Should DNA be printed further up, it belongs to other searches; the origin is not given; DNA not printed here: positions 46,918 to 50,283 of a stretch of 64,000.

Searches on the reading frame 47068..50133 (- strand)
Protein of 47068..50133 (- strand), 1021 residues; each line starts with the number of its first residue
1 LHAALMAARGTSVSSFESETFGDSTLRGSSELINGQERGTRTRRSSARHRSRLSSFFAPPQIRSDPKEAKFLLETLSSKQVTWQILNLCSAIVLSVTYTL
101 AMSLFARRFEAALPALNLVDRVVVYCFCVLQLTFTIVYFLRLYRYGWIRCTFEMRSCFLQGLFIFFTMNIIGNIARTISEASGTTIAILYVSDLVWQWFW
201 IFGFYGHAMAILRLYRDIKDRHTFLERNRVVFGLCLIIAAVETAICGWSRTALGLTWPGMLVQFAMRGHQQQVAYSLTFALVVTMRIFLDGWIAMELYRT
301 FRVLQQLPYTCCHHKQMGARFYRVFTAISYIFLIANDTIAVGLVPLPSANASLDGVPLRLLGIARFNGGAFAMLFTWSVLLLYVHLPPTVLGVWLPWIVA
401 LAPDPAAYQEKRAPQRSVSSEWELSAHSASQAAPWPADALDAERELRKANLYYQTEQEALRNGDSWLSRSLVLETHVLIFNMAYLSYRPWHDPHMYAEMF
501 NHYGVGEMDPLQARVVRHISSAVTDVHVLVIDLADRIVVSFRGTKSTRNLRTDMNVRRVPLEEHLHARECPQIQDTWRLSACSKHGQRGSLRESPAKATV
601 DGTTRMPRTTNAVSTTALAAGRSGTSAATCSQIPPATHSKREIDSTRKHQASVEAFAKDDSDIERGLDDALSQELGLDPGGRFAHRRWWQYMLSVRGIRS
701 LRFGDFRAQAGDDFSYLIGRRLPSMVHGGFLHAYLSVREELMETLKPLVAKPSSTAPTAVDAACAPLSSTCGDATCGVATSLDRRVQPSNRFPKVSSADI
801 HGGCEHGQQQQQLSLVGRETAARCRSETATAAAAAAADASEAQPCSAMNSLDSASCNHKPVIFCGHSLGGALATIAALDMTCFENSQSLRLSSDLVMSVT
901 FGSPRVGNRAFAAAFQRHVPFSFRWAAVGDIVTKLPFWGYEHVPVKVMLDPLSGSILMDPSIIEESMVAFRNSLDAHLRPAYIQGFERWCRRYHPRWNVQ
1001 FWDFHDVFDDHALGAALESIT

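Call 46: search_protein_families(library=pfam, proteins=[window:47068-50133:-], max_evalue=0.001)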
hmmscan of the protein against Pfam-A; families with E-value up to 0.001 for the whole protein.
window:47068-50133:- (1021 aa): 1 family
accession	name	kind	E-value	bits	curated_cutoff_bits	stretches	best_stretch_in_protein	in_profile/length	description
PF01764.32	Lipase_3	-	4.3e-23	82.2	22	1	852-938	57-138/140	Lipase (class 3)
